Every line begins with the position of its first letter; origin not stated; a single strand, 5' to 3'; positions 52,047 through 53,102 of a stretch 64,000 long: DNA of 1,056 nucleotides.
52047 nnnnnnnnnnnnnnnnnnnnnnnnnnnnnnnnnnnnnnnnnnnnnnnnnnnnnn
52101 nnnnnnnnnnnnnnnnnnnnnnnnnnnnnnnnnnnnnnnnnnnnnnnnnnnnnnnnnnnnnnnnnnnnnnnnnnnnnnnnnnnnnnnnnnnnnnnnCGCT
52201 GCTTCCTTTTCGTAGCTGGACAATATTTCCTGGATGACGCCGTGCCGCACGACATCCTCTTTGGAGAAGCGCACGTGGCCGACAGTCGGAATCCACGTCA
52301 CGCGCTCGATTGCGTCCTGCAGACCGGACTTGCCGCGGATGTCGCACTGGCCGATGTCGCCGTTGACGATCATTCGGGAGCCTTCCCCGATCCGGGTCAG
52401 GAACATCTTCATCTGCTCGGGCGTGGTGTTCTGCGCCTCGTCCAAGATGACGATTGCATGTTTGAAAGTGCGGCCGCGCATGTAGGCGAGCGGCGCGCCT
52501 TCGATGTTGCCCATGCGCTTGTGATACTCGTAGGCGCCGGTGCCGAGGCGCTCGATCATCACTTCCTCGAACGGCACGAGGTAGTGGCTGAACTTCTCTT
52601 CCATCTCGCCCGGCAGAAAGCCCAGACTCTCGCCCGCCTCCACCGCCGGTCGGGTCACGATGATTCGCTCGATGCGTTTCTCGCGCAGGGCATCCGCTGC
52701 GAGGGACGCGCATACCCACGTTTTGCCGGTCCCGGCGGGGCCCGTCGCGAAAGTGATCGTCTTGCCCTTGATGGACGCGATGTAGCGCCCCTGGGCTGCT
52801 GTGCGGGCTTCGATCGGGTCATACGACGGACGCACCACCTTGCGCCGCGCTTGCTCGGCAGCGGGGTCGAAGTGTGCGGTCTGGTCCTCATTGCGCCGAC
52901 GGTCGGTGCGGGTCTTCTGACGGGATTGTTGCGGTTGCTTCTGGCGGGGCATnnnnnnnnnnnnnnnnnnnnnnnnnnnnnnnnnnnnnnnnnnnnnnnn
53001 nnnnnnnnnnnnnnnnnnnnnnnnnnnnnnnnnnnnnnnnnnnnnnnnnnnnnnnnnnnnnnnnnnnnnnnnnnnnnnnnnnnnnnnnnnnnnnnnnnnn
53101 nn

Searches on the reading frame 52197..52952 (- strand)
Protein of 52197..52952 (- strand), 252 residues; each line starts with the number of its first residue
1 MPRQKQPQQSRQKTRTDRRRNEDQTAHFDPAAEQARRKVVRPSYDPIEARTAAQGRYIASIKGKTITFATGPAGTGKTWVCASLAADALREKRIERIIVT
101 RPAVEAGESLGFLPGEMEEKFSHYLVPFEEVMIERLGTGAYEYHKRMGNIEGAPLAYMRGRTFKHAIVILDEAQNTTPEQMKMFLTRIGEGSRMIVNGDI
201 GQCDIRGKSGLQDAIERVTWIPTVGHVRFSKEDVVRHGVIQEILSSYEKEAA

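Call 4: search_protein_families(library=pfam, proteins=[window:52197-52952:-], max_evalue=1)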
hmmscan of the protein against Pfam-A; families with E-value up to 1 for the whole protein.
window:52197-52952:- (252 aa): 19 families
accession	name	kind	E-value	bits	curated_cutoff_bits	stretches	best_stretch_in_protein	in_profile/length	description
PF02562.22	PhoH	-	1.9e-74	250.1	27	1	47-248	2-205/205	PhoH-like protein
PF13604.12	AAA_30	-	1.7e-08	34.9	27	1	54-210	6-135/191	AAA domain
PF13245.12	AAA_19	-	2.9e-08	34.4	25.1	1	62-203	9-129/134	AAA domain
PF13401.12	AAA_22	-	5.2e-07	30.5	27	1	63-184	4-104/130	AAA domain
PF00580.27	UvrD-helicase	-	0.00012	22.3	23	1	164-202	212-250/271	UvrD/REP helicase N-terminal domain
PF13481.12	AAA_25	-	0.0052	16.9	27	1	61-93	29-62/195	AAA domain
PF04851.21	ResIII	-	0.0088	16.4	22.5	1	62-99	21-58/164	Type III restriction enzyme, res subunit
PF00270.35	DEAD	-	0.013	15.7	26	1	51-103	1-54/167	DEAD/DEAH box helicase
PF01695.23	IstB_IS21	-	0.013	15.5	24.1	1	62-91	90-119/238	IstB-like ATP binding protein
PF09848.15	SLFN-g3_helicase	-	0.013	15.2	24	1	64-176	1-91/354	Schlafen group 3, DNA/RNA helicase domain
PF05707.18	Zot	-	0.015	15.2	20.3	0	66-100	2-34/197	Zonular occludens toxin (Zot)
PF25199.1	nSTAND_NTPase5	-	0.016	15.4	34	1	59-103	36-80/145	Novel STAND NTPase 5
PF13173.12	AAA_14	-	0.02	15.3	27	1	65-104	3-42/129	AAA domain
PF07728.20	AAA_5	-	0.026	15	22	0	70-86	5-21/139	AAA domain (dynein-related subfamily)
PF13191.12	AAA_16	-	0.036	15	32.6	1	67-96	27-52/167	AAA ATPase domain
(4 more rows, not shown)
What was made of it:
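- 52194..52952 (-): PhoH-like ATPase, first gene of the conserved cassette. Pfam PhoH at 1.9e-74 (call 4).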
